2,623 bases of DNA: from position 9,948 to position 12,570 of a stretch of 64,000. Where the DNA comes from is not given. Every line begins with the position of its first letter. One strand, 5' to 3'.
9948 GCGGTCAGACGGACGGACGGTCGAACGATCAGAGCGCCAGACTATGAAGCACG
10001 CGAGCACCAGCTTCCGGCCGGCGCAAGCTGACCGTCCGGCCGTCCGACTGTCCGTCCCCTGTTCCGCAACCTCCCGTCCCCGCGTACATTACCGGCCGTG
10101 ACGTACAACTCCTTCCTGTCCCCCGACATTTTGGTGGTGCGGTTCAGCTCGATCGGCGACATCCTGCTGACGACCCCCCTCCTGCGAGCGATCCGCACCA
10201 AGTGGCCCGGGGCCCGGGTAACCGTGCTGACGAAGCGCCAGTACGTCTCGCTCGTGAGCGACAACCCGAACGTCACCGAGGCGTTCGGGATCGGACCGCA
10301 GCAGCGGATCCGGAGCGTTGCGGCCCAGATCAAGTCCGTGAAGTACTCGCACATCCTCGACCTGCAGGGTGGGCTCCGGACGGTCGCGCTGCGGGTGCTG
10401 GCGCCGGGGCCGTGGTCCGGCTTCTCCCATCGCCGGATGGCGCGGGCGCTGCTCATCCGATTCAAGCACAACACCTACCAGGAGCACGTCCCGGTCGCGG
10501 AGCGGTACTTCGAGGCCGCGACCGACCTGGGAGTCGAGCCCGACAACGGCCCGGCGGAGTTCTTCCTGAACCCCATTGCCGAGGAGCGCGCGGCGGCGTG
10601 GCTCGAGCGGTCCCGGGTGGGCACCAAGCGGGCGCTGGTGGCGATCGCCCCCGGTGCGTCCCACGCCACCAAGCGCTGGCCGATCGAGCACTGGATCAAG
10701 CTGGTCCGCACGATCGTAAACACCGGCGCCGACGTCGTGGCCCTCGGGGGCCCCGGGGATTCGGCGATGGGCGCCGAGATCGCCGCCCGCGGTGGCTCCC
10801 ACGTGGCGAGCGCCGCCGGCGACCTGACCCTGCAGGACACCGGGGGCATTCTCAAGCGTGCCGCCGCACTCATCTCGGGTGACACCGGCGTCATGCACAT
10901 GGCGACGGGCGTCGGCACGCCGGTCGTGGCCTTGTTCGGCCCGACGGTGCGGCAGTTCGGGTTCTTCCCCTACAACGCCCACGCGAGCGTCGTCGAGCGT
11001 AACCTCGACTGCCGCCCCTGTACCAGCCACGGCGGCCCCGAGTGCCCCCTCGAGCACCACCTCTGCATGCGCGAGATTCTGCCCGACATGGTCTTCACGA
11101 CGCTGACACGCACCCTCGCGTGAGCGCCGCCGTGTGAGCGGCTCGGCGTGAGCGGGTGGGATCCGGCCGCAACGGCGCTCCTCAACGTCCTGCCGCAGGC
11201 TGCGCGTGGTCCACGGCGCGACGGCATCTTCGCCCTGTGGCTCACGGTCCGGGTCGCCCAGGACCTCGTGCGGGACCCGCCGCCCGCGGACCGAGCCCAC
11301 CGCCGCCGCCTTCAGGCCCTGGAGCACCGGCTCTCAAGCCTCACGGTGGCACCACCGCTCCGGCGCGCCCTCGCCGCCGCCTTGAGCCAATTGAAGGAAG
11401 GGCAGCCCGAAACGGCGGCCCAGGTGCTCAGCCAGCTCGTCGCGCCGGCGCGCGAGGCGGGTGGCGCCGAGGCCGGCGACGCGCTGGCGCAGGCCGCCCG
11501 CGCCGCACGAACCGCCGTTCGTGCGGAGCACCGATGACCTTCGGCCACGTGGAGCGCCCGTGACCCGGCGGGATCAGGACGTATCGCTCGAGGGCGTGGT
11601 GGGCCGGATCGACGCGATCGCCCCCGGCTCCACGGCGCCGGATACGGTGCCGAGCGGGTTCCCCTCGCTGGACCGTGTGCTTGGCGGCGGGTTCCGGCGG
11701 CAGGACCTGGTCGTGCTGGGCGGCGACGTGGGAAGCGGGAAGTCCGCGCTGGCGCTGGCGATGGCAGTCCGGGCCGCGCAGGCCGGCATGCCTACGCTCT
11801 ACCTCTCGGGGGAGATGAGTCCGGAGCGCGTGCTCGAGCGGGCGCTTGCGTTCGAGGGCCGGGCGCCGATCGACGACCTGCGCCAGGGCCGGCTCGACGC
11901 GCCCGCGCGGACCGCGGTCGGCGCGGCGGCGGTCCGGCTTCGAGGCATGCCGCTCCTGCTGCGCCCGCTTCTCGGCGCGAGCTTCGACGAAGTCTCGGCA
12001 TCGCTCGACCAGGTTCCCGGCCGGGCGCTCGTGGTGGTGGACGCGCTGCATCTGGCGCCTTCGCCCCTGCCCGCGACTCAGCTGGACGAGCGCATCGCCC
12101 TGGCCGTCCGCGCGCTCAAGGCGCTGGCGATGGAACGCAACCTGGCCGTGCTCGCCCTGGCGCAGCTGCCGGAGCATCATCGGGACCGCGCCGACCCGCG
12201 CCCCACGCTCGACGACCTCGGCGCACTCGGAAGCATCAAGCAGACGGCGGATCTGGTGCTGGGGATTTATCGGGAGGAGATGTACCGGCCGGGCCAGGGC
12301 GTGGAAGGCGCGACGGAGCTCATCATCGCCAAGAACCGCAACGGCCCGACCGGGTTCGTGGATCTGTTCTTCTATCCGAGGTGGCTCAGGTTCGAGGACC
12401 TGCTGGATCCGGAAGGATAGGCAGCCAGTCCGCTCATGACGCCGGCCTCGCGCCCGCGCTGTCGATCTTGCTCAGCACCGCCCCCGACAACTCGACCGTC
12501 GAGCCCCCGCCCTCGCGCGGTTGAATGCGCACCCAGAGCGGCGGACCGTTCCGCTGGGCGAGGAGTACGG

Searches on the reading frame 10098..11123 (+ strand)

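Call 41: search_protein_families(library=pfam, proteins=[window:10098-11123:+], max_evalue=0.00001)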
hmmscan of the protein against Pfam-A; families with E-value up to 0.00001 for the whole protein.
window:10098-11123:+ (341 aa): 1 family
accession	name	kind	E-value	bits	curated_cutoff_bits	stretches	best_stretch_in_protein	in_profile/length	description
PF01075.23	Glyco_transf_9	-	1e-32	113.9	22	1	72-311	2-239/247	Glycosyltransferase family 9 (heptosyltransferase)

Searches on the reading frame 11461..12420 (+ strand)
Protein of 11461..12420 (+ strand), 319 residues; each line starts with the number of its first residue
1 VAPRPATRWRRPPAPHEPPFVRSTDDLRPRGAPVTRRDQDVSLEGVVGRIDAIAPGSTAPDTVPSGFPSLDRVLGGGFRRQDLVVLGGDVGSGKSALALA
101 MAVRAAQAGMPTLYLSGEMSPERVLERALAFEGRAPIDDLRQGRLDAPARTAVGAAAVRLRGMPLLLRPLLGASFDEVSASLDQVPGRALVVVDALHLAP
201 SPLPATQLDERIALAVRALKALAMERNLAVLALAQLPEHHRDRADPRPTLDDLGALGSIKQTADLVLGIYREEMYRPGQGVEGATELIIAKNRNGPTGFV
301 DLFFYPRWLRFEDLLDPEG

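Call 41: search_protein_families(library=pfam, proteins=[window:11461-12420:+], max_evalue=0.00001)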
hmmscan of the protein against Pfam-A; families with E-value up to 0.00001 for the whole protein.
window:11461-12420:+ (319 aa): 3 families
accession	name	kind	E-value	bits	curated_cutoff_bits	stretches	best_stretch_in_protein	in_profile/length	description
PF03796.21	DnaB_C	-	5.1e-46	157.6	27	1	63-313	2-255/255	DnaB-like helicase C terminal domain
PF13481.12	AAA_25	-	3.4e-11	43.6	27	1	63-235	15-189/195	AAA domain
PF06745.19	ATPase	-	3e-09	37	26.6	1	63-131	1-70/231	KaiC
